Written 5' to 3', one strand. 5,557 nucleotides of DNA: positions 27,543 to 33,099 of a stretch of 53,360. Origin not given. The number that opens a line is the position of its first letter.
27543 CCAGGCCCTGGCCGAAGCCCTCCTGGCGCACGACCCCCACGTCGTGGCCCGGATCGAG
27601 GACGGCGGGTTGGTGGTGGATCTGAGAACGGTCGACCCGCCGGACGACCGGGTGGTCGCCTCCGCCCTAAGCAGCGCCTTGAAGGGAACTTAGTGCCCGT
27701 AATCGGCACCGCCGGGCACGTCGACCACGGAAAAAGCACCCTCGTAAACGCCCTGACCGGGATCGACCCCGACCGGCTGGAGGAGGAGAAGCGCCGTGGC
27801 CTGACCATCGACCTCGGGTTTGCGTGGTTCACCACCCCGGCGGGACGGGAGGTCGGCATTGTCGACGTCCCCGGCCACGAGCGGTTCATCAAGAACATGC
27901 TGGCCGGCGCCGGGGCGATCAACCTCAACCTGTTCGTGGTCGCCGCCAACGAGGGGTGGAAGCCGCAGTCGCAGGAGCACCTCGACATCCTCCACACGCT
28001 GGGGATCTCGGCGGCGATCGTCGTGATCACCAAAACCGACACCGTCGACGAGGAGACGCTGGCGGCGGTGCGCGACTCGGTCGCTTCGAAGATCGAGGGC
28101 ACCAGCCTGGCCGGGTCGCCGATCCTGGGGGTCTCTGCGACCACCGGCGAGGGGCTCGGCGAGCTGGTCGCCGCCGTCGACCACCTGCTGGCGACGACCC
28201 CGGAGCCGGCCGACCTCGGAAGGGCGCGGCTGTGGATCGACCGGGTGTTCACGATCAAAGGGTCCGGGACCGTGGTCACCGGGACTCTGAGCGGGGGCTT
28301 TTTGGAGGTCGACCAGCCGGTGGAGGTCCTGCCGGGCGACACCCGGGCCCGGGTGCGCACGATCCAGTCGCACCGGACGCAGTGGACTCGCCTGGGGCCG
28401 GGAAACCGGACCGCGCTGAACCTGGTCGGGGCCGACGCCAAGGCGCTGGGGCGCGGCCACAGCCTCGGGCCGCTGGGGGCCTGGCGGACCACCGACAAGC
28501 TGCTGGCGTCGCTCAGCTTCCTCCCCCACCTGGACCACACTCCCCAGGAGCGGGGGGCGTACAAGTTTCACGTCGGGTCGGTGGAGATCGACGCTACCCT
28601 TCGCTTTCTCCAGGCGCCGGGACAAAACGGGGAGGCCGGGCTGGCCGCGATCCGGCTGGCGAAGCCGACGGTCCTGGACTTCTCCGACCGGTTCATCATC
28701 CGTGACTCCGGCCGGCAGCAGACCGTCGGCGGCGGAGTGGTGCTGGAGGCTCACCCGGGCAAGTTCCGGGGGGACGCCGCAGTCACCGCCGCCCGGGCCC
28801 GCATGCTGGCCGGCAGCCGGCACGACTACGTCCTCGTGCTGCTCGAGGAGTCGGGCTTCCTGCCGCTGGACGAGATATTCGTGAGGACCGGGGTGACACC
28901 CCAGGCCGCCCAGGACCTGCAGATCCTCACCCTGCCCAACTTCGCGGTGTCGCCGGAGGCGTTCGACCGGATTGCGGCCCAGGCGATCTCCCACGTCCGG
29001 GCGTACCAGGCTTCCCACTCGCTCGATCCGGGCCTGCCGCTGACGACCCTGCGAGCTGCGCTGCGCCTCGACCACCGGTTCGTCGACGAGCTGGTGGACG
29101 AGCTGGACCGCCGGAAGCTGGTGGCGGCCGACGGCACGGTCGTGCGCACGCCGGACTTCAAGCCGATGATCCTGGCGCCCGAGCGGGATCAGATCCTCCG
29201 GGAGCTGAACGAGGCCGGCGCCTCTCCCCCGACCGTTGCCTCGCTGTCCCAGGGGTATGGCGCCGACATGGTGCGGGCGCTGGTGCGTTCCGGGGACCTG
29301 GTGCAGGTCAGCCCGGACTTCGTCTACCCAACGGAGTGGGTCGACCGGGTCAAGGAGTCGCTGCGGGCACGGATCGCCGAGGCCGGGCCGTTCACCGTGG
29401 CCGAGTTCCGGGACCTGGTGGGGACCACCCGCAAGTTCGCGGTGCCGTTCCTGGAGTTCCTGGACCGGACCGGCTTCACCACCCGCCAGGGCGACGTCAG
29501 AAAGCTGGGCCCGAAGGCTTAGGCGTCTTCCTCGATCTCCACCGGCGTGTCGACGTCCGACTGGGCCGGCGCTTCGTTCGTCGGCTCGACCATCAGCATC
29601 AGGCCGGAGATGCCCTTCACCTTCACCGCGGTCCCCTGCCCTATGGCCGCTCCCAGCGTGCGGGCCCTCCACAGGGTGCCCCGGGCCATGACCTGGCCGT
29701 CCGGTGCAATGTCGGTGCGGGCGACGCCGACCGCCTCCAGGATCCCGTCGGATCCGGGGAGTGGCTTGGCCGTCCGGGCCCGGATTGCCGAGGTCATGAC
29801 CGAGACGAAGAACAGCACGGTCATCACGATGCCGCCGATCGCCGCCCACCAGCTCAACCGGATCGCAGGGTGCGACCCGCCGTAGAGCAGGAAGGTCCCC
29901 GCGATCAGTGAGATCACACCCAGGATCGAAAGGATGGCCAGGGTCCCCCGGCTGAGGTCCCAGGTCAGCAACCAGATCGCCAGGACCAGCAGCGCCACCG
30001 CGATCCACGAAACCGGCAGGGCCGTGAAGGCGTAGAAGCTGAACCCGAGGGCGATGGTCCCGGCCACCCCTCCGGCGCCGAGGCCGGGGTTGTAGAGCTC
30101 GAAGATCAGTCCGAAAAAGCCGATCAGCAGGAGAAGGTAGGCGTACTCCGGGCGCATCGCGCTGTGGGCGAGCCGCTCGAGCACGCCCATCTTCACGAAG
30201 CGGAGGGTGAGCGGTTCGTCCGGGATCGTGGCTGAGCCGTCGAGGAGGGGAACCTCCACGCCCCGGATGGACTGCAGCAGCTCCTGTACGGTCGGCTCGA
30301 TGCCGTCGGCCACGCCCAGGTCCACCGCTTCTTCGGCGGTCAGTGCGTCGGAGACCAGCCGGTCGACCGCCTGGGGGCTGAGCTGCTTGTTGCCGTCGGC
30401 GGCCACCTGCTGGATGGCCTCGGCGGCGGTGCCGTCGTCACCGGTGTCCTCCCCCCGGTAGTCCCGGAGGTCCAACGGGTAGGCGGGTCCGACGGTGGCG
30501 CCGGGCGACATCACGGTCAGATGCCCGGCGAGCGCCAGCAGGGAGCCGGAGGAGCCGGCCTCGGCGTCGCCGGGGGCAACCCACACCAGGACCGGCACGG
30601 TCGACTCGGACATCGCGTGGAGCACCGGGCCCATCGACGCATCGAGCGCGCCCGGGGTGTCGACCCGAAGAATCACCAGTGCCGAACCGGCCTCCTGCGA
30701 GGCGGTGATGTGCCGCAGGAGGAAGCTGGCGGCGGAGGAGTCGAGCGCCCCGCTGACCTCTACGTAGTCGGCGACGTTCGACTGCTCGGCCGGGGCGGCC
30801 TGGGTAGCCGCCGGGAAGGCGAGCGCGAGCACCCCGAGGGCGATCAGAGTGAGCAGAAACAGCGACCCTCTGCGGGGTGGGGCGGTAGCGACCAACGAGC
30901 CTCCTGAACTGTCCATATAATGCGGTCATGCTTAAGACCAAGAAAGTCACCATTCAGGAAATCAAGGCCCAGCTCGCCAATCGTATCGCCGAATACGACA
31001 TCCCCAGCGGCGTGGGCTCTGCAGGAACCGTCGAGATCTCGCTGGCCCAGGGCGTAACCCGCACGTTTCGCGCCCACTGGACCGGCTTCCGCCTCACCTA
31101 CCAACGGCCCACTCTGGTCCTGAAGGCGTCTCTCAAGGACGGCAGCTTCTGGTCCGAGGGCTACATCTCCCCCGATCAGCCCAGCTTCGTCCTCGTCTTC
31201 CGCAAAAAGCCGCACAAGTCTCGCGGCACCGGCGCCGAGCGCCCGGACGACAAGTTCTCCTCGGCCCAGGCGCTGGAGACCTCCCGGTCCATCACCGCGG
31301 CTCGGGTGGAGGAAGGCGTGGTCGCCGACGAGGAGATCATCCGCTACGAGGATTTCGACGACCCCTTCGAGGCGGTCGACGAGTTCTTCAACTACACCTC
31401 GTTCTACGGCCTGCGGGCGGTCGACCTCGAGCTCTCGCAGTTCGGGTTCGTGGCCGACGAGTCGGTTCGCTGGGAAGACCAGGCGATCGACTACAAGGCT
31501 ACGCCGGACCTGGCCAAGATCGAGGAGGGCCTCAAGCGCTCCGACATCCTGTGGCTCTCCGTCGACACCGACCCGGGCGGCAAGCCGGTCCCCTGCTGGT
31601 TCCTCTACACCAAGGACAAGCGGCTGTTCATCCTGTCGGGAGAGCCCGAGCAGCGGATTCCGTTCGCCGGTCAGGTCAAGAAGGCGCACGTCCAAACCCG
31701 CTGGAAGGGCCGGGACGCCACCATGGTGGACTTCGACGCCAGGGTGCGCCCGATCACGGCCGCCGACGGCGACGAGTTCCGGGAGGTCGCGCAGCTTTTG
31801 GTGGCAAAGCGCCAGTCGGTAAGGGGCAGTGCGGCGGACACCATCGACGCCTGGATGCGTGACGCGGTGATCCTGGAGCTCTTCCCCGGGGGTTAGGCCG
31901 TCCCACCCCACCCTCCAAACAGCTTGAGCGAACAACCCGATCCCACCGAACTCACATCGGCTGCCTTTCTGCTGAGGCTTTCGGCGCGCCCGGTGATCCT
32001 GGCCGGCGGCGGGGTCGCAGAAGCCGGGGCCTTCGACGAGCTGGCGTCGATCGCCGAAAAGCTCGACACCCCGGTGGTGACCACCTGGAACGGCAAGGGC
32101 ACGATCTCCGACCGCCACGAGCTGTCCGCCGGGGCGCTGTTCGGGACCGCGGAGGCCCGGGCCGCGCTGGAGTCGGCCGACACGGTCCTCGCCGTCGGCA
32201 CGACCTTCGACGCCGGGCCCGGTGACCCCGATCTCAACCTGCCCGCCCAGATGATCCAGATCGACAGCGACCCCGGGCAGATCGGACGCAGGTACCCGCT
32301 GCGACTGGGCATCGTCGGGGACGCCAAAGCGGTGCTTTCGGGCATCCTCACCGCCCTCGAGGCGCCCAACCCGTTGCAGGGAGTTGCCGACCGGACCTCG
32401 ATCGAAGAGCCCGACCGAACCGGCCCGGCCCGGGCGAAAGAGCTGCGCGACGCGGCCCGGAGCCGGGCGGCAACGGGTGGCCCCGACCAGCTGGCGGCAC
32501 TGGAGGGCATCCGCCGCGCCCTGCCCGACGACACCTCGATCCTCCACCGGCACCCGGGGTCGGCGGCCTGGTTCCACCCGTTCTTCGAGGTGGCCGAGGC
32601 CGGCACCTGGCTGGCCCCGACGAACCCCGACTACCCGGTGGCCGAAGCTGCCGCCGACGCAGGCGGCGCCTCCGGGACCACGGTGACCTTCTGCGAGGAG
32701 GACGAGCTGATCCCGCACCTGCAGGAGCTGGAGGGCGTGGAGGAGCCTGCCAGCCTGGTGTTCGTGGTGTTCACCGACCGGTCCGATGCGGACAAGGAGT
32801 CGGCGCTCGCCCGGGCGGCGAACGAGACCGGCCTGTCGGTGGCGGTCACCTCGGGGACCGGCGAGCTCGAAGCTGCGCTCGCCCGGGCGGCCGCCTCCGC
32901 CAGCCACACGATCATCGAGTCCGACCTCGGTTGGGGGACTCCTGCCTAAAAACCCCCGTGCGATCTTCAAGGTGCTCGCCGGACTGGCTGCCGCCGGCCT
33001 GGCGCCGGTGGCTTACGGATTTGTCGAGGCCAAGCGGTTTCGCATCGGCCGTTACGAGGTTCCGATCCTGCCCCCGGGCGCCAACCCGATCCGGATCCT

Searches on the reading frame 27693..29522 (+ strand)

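Call 74: search_protein_families(library=pfam, proteins=[window:27693-29522:+], max_evalue=0.0001)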
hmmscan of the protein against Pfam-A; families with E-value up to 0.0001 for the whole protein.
window:27693-29522:+ (609 aa): 5 families
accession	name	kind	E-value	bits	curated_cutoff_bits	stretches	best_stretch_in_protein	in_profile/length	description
PF00009.33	GTP_EFTU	-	7.4e-33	114.2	26.5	1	3-166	5-186/188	Elongation factor Tu GTP binding domain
PF09107.17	SelB-wing_3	-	9.4e-20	70.3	23.2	1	561-605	3-47/47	Elongation factor SelB, winged helix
PF25461.1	Beta-barrel_SelB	-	1.8e-09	38.2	27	1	291-355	21-78/80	Selenocysteine-specific elongation factor, beta-barrel domain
PF01926.29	MMR_HSR1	-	2.1e-08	34.7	21.9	1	4-113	2-112/113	50S ribosome-binding GTPase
PF09106.17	SelB-wing_2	-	2.3e-05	24.8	22.3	1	433-485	2-56/57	Elongation factor SelB, winged helix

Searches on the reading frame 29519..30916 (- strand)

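Call 74: search_protein_families(library=pfam, proteins=[window:29519-30916:-], max_evalue=0.0001)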
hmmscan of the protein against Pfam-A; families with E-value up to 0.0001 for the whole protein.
window:29519-30916:- (465 aa): 3 families
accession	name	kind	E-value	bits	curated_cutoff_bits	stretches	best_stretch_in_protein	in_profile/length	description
PF24961.1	NfeD_membrane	-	1.3e-19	70.8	26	1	259-372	3-117/119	NfeD integral membrane domain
PF01957.25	NfeD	-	3.1e-12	47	29.1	1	392-445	4-57/57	NfeD-like C-terminal, partner-binding domain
PF25145.1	NfeD1b_N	-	8.5e-11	42.2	40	1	52-151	5-101/189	NfeD1b, N-terminal domain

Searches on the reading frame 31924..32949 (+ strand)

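Call 74: search_protein_families(library=pfam, proteins=[window:31924-32949:+], max_evalue=0.0001)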
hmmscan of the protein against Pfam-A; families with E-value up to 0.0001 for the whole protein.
window:31924-32949:+ (341 aa): 1 family
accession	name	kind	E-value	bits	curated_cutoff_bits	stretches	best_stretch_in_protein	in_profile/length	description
PF00205.28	TPP_enzyme_M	-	1.9e-36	125.2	30.4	1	12-139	3-135/137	Thiamine pyrophosphate enzyme, central domain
